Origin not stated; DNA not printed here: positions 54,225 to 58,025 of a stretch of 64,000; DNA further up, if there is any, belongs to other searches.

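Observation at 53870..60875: A giant TPR / beta-sandwich / degenerate KaiC-like protein is clustered with an orphan anchored binding protein, a DUF1883-like protein and a canonical KaiC ATPase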

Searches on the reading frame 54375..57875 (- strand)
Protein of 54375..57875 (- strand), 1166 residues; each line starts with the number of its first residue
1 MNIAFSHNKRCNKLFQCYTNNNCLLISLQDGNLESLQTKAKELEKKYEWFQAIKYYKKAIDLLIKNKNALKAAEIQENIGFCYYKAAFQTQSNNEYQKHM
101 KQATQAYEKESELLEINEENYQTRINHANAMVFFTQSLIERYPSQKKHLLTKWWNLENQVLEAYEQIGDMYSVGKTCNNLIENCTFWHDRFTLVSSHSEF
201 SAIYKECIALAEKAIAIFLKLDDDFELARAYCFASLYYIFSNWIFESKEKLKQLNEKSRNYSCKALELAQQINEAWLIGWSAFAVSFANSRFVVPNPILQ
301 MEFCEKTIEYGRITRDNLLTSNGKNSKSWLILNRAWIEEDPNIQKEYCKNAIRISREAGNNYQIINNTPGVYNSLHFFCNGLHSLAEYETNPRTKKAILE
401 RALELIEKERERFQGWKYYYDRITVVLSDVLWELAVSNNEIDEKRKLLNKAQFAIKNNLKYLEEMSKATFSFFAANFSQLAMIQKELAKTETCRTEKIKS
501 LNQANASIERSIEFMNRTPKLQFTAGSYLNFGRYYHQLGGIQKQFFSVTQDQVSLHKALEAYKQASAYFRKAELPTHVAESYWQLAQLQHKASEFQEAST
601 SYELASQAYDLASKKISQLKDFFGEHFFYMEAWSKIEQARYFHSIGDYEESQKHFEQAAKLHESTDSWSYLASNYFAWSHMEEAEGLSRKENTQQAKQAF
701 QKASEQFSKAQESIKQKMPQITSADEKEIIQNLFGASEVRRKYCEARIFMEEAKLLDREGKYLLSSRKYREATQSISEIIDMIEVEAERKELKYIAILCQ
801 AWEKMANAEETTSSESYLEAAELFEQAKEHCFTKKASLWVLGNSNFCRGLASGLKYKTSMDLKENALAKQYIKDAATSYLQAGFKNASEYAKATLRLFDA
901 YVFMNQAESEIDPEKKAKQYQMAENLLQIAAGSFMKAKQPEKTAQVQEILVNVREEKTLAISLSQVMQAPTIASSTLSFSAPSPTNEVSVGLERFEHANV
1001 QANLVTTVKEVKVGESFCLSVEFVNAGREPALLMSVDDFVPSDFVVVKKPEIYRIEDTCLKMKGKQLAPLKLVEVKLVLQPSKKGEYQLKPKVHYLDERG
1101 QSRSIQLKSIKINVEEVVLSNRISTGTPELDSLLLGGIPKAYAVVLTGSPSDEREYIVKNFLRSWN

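Call 5: search_protein_families(library=pfam, max_evalue=0.01, proteins=[window:54375-57875:-])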
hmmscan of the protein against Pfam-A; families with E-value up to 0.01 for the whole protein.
window:54375-57875:- (1166 aa): 4 families
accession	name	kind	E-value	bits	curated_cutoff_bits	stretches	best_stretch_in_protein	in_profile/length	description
PF13424.12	TPR_12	-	3.8e-10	40.3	30.1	1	555-609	19-75/77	Tetratricopeptide repeat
PF13584.12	BatD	-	0.003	18.6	24.1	0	1009-1106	6-89/92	BatD DUF11 like domain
PF14938.12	SNAP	-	0.0032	17.4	25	1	476-609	57-186/282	Soluble NSF attachment protein, SNAP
PF05753.20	TRAP_beta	-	0.0033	17.3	22.4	0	1010-1097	29-111/178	Translocon-associated protein beta (TRAPB)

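Call 55: search_protein_families(library=ncbifam, max_evalue=0.001, proteins=[window:54375-57875:-])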
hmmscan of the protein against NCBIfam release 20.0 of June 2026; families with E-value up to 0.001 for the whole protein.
window:54375-57875:- (1166 aa): 2 families
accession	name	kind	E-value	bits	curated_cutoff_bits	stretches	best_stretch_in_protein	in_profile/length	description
TIGR03881.1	KaiC_arch_4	hypoth_equivalog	0.00031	20.5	247.8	0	1122-1151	2-31/231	KaiC domain-containing protein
TIGR03877.1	thermo_KaiC_1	hypoth_equivalog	0.00095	18.7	307.25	0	1121-1162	2-43/238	KaiC domain-containing protein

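Call 66: predict_structure(alignment_id=A3)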
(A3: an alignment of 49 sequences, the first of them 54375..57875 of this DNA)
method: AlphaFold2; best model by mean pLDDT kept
length: 1166 residues; sequences in the alignment: 49
mean_pLDDT: 85.8   pTM: 0.70
mean pLDDT of the five models: 85.8, 83.5, 81.5, 80.8, 77.6
residues with pLDDT >= 90: 650; 70-90: 381; 50-70: 72; < 50: 63
segments of 3 or more residues with pLDDT < 50: 1-30, 968-994, 1164-1166
pLDDT, mean of each block of 10 residues (from residue 1): 29 30 34 86 94 95 87 94 96 96 97 76 92 95 93 95 94 95 78 86 93 97 97 91 84 90 97 95 90 71 96 96 95 91 95 97 93 93 93 94 92 87 90 92 96 95 83 93 96 94 97 85 78 97 93 95 97 95 96 94 98 93 94 96 92 97 92 95 92 92 95 91 79 87 94 88 92 92 79 90 91 89 89 84 93 87 90 93 87 91 88 87 90 84 85 86 60 27 28 52 82 82 81 89 82 78 82 85 84 84 83 73 60 64 52 62 48
secondary structure, 60 per line:
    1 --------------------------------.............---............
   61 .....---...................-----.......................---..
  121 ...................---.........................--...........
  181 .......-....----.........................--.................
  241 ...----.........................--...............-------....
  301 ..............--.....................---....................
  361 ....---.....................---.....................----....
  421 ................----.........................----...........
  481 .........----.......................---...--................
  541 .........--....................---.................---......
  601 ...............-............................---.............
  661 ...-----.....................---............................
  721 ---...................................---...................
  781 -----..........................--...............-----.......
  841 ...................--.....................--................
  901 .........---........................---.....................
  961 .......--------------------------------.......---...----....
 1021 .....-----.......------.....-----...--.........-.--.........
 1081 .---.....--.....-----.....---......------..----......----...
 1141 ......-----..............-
elements in order (helices of 4 or more, strands of 3 or more residues): H33-45 H49-65 H69-87 H93-115 H119-139 H143-167 H170-187 H189-192 H197-221 H224-243 H248-272 H275-289 H297-314 H317-337 H341-364 H368-388 H392-412 H417-436 H441-465 H470-489 H494-516 H525-549 H552-571 H575-591 H595-615 H617-644 H648-663 H669-689 H693-720 H724-758 H762-780 H786-811 H814-828 H834-859 H862-882 H885-909 H913-936 H940-967 E1000-1006 E1010-1012 E1017-1025 E1031-1037 E1044-1048 E1054-1056 E1059-1067 E1072-1081 E1085-1089 E1092-1096 E1102-1106 E1110-1115 H1128-1133 H1140-1146 H1152-1165
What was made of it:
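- On STAND NTPases (MalT/AAA_16 type): TPR solenoid followed by the beta-sandwich/iKaiC module (calls 5, 66).
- Tried and rejected: Pfam, NCBIfam and the AF2 model show none (calls 5, 55, 66).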

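Call 69: fold_search(model_id=the predicted structure, library=pdb)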
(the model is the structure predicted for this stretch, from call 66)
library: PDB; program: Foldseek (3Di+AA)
matches with E <= 10: 1332; with E <= 0.001: 139
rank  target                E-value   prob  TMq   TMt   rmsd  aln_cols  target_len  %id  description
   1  6af0_A                3.3e-11  1.00  0.20  0.24  22.1      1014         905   13  Structure of Ctr9, Paf1 and Cdc73 ternary complex from Myceliophthora thermophila (released 2018-09-19)
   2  8fgw_D                4.9e-11  1.00  0.17  0.16  26.2      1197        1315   11  Human IFT-A complex structures provide molecular insights into ciliary transport (released 2023-02-22)
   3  9hvq_Q                1.9e-10  1.00  0.21  0.26  22.0       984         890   11  Structure of the transcribing Pol II-DSIF-PAF-SPT6-RECQL5 complex (released 2025-07-16)
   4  8bbg_D                5.9e-10  1.00  0.18  0.17  24.7      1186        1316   11  Structure of the IFT-A complex; anterograde IFT-A train model (released 2022-12-21)
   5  9rtt_Q                6.2e-10  1.00  0.20  0.24  22.0       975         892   12  Activated Elongation Complex with IWS1 and ELOF1 (released 2025-09-03)
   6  4buj_B                9.6e-10  1.00  0.19  0.18  26.8      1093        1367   11  Crystal structure of the S. cerevisiae Ski2-3-8 complex (released 2013-08-28)
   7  8q9t_E                3.4e-09  1.00  0.18  0.19  28.5      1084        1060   12  CryoEM structure of a S. Cerevisiae Ski238 complex bound to RNA (released 2023-11-29)
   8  7dkh_I                5.7e-09  1.00  0.20  0.24  20.0      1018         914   11  Crystal structure of the Ctr9/Paf1/Cdc73/Rtf1 quaternary complex (released 2021-11-24)
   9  7dkh_A                9.6e-09  1.00  0.28  0.34  17.7      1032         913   12  Crystal structure of the Ctr9/Paf1/Cdc73/Rtf1 quaternary complex (released 2021-11-24)
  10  7qdz_B                1.6e-08  1.00  0.22  0.22  26.5      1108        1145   12  80S-bound human SKI complex in the closed state (released 2022-02-09)
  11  4buj_F                3.7e-08  1.00  0.18  0.16  26.2      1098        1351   12  Crystal structure of the S. cerevisiae Ski2-3-8 complex (released 2013-08-28)
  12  7xn7_q                4.9e-08  1.00  0.30  0.36  17.2      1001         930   11  RNA polymerase II elongation complex containing Spt4/5, Elf1, Spt6, Spn1 and Paf1C (released 2022-09-07)
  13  7qds_B                1.0e-07  1.00  0.22  0.25  28.3      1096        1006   11  Apo human SKI complex in the open state (released 2022-02-02)
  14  8qca_B                4.8e-07  1.00  0.18  0.25  24.0       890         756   11  CryoEM structure of a S. Cerevisiae Ski2387 complex in the closed state bound to RNA (released 2023-11-15)
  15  8j8p_C                8.0e-07  1.00  0.28  0.34  16.3      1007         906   12  Structure of the four-component Paf1 complex from Saccharomyces eubayanus (released 2023-05-24)
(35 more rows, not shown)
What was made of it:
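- TPR solenoids are common chaperone and scaffold modules (call 69).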
